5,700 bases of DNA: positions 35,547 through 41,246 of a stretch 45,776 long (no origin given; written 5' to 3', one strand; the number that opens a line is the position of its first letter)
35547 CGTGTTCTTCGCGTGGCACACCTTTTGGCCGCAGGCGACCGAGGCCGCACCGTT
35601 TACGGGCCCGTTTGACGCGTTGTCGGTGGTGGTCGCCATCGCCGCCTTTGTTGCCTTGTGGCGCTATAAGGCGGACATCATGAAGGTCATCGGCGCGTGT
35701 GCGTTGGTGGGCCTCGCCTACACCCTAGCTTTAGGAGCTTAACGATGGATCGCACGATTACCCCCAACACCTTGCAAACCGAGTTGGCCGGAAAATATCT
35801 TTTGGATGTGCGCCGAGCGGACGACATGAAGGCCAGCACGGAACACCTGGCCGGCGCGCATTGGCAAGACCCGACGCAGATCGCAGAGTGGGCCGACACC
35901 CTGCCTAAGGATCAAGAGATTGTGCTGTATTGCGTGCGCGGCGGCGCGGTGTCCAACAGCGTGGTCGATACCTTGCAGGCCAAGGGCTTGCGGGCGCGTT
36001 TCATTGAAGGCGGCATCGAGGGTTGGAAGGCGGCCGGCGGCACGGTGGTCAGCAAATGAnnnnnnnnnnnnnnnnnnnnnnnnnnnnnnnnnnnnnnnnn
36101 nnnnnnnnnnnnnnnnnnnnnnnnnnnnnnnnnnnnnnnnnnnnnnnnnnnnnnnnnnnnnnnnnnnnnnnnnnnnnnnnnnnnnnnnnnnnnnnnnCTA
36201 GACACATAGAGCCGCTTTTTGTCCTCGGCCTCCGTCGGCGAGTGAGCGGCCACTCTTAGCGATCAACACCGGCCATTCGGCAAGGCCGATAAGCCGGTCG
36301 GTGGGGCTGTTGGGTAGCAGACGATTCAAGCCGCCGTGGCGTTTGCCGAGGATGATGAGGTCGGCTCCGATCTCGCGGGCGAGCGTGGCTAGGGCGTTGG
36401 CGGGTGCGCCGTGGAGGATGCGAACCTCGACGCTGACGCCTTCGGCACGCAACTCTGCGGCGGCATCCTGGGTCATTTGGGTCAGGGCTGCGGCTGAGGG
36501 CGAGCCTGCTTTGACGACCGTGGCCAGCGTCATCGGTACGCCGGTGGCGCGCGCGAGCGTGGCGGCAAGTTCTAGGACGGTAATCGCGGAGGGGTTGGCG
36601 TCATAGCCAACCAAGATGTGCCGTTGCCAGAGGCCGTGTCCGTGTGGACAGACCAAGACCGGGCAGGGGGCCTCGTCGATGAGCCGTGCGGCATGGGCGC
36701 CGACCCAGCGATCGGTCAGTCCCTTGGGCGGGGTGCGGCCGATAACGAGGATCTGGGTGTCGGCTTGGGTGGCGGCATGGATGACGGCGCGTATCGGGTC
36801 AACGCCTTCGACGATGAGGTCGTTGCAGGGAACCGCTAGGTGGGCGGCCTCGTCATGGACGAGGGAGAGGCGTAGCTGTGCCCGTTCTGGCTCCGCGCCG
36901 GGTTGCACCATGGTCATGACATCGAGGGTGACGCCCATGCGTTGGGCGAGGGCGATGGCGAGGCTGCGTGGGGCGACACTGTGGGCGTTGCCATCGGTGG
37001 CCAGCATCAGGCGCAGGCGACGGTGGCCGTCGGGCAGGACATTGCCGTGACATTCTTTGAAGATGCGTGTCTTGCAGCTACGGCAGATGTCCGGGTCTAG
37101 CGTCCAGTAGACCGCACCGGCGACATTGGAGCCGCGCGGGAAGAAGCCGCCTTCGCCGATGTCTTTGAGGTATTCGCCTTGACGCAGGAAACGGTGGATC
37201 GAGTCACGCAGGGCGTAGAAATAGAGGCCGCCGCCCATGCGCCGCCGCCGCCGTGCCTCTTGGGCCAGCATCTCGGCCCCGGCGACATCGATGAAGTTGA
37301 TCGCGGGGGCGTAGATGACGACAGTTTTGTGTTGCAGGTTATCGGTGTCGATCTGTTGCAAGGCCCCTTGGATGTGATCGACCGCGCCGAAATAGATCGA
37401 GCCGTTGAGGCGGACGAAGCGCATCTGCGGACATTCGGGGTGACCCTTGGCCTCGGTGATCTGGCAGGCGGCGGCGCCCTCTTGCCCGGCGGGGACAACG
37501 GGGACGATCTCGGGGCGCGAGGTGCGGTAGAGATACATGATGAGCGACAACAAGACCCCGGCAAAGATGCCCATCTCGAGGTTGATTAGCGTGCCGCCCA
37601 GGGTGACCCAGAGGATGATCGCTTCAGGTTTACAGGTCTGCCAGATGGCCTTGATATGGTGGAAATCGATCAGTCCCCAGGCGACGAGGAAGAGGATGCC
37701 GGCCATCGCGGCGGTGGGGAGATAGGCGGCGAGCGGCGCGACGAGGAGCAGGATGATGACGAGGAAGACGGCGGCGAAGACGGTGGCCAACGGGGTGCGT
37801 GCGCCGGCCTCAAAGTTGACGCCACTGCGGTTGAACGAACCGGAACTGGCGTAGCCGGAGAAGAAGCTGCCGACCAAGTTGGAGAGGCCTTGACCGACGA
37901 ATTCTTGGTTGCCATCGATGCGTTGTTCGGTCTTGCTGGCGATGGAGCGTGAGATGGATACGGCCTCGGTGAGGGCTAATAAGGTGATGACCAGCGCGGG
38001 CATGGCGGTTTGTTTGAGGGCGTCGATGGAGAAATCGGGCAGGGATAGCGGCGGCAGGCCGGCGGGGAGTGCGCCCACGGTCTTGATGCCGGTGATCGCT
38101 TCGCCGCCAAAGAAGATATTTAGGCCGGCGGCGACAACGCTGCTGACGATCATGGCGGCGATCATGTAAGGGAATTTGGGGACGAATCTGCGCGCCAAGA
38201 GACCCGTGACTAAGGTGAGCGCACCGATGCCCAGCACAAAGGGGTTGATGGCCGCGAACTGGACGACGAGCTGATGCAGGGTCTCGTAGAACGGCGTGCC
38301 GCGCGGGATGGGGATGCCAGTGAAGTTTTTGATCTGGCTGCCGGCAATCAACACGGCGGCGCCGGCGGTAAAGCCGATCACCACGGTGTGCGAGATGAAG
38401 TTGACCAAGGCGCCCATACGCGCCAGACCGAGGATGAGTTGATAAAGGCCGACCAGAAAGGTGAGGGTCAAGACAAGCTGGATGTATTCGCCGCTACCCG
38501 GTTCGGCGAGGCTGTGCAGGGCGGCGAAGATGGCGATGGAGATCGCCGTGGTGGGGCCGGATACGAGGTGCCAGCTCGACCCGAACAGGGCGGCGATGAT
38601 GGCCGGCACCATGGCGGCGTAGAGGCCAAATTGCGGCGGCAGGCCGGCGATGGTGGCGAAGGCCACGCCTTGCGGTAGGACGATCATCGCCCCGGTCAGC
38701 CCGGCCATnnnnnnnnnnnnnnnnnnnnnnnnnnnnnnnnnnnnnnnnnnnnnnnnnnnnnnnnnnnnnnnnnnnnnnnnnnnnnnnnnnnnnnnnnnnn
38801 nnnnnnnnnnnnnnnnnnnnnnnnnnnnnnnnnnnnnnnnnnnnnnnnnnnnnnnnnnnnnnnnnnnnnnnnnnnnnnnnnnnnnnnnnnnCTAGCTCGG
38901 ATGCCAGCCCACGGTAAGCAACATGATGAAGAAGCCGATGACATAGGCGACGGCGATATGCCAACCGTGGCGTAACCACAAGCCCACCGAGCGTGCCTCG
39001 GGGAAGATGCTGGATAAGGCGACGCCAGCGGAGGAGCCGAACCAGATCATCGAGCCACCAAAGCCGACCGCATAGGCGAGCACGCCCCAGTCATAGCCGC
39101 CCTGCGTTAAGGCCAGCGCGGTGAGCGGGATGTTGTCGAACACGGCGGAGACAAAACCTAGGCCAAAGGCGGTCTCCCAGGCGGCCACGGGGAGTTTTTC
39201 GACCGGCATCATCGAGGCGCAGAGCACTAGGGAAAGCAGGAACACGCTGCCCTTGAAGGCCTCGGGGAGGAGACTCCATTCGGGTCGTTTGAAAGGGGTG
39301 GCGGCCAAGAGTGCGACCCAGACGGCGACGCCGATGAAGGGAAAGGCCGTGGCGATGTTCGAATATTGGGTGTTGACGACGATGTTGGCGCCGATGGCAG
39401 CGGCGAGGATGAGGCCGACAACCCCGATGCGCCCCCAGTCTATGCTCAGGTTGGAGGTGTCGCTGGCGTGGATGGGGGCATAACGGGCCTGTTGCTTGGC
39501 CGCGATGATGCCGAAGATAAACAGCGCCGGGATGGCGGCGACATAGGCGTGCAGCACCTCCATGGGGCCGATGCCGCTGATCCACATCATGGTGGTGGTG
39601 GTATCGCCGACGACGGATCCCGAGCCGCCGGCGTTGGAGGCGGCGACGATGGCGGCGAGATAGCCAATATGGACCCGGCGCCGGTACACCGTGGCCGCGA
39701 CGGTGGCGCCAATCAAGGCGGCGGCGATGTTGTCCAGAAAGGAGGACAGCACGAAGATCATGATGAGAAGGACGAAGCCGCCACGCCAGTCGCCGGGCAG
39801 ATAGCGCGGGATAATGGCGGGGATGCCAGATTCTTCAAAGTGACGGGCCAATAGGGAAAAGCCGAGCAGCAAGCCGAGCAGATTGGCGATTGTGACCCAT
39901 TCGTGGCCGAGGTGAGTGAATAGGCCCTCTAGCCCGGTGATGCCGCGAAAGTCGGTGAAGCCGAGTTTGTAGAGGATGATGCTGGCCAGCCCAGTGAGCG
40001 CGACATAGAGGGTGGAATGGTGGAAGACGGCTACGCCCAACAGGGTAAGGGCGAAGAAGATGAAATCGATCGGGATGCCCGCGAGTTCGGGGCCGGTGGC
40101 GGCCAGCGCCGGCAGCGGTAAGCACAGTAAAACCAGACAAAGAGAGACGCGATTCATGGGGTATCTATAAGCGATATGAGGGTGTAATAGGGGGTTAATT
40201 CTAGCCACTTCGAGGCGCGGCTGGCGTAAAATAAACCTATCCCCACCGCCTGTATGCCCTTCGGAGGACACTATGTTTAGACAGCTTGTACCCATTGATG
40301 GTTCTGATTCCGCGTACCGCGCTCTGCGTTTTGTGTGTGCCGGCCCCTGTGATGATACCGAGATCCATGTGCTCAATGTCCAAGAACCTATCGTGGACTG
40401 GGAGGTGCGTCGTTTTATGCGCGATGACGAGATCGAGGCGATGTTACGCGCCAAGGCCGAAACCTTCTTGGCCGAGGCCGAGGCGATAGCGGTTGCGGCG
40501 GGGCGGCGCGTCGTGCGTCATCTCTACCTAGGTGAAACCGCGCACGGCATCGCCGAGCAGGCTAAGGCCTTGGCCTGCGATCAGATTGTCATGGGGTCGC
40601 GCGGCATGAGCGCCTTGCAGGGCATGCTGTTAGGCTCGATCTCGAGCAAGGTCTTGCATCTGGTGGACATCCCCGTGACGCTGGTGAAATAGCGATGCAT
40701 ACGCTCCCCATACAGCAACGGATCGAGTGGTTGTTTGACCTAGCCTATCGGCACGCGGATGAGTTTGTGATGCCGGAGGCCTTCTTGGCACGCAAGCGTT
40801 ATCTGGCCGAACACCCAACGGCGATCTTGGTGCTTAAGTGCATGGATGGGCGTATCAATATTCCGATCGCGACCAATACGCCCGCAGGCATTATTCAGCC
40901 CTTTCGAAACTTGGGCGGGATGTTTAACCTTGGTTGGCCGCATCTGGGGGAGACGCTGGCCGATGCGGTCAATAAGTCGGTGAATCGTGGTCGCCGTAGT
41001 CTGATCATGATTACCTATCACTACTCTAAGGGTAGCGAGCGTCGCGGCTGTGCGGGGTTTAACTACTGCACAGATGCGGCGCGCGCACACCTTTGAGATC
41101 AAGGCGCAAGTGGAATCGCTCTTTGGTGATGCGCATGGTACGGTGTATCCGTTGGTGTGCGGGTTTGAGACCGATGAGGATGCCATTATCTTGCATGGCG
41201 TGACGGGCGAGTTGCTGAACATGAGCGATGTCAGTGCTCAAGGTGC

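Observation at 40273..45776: Composite candidate operon: USP, CsoSCA-like protein, insertion-bearing SulP, DabB, DabA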

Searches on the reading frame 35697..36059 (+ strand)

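Call 82: search_protein_families(library=pfam, proteins=[window:35697-36059:+], max_evalue=0.001)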
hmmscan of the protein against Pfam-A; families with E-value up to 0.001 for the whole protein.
window:35697-36059:+ (120 aa): 1 family
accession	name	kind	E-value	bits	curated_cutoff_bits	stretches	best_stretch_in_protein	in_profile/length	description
PF00581.25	Rhodanese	-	2.7e-10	41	22.2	1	25-113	4-102/102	Rhodanese-like domain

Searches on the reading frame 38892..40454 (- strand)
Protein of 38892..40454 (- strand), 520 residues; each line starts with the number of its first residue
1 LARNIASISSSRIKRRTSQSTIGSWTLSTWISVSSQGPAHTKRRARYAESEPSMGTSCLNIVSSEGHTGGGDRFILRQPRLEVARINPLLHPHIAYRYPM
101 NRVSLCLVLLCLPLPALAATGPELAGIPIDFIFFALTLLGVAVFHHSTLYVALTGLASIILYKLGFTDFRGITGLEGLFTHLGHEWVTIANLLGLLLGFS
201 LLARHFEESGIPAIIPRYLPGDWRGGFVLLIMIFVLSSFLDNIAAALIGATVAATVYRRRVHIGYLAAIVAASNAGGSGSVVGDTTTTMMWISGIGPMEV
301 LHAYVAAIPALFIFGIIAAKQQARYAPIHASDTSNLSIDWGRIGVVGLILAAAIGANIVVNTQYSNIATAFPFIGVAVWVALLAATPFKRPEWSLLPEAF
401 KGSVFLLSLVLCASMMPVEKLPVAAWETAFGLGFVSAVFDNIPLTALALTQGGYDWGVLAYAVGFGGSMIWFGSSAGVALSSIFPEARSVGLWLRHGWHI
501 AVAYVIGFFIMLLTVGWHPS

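Call 7: search_protein_families(library=pfam, proteins=[window:38892-40454:-], max_evalue=0.01)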
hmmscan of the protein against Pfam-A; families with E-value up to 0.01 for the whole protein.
window:38892-40454:- (520 aa): 1 family
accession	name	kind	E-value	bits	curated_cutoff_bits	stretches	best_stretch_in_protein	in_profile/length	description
PF03600.22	CitMHS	-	5.8e-06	26.1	31.9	1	143-463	24-333/336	Citrate transporter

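Call 8: search_protein_families(library=ncbifam, proteins=[window:38892-40454:-], max_evalue=0.01)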
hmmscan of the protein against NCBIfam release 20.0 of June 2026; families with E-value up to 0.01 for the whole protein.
window:38892-40454:- (520 aa): 2 families
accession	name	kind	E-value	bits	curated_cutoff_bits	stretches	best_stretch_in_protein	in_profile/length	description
TIGR00775.1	NhaD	equivalog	4.1e-16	58.8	577.1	2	227-298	101-174/420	NhaD family Na+:H+ antiporter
NF038006.1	NhaD_1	equivalog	4e-09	36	80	2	231-317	88-177/405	sodium:proton antiporter NhaD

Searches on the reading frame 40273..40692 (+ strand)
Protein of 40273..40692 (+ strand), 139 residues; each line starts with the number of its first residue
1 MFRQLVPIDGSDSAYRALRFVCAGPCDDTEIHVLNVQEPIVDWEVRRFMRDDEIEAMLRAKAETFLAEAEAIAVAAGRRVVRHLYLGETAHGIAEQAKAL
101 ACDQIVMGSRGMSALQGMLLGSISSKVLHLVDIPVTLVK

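Call 7: search_protein_families(library=pfam, proteins=[window:40273-40692:+], max_evalue=0.01)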
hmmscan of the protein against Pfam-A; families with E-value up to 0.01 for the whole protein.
window:40273-40692:+ (139 aa): 1 family
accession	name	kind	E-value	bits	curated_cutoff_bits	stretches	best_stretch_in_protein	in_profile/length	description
PF00582.32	Usp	-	7.1e-26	91.9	24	1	5-139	6-141/141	Universal stress protein family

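Call 8: search_protein_families(library=ncbifam, proteins=[window:40273-40692:+], max_evalue=0.01)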
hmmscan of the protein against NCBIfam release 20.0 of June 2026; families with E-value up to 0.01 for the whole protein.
window:40273-40692:+ (139 aa): 2 families
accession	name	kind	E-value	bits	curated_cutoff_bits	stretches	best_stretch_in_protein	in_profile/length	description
NF012000.0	PRK15456.1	equivalog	2.1e-09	37.6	189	1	9-138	15-141/142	universal stress protein UspG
NF011581.0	PRK15005.1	equivalog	0.00029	21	166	1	5-138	6-143/144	universal stress protein UspF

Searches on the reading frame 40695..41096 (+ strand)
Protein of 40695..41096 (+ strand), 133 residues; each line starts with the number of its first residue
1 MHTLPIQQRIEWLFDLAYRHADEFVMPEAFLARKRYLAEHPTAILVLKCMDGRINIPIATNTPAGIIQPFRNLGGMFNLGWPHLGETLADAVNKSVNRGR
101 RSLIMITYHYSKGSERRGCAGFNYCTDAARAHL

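Call 7: search_protein_families(library=pfam, proteins=[window:40695-41096:+], max_evalue=0.01)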
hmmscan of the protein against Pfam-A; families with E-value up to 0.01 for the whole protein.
window:40695-41096:+ (133 aa): 0 families

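Call 8: search_protein_families(library=ncbifam, proteins=[window:40695-41096:+], max_evalue=0.01)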
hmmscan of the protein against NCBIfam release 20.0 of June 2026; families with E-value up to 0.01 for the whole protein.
window:40695-41096:+ (133 aa): 0 families

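Call 69: find_encoding_contigs(protein=window:40695-41096:+, flank=3000, max_places=10)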
Protein window:40695-41096:+ (133 aa): 5 contigs read that carry it; 3 places shown.
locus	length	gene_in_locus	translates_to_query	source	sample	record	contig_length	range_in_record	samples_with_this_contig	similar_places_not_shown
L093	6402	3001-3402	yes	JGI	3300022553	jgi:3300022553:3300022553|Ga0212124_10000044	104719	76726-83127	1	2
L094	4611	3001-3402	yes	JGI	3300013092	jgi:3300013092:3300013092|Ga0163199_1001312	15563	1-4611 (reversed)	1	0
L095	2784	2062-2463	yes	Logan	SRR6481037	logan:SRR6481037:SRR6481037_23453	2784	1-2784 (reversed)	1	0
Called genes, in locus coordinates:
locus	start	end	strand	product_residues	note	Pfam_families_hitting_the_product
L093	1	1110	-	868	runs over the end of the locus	PF00916:Sulfate_transp, PF01740:STAS, PF00582:Usp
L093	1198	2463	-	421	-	PF03600:CitMHS (weak)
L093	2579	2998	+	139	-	PF00582:Usp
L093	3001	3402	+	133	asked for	-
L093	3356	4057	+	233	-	-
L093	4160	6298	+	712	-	PF00916:Sulfate_transp, PF01740:STAS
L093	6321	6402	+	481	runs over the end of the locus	PF00361:Proton_antipo_M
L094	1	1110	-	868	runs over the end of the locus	PF00916:Sulfate_transp, PF01740:STAS, PF00582:Usp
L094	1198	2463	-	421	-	PF03600:CitMHS (weak)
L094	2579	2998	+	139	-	PF00582:Usp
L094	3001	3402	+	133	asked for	-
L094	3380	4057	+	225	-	-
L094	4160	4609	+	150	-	?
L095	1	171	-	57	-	?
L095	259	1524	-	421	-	PF03600:CitMHS (weak)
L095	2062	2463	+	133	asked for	-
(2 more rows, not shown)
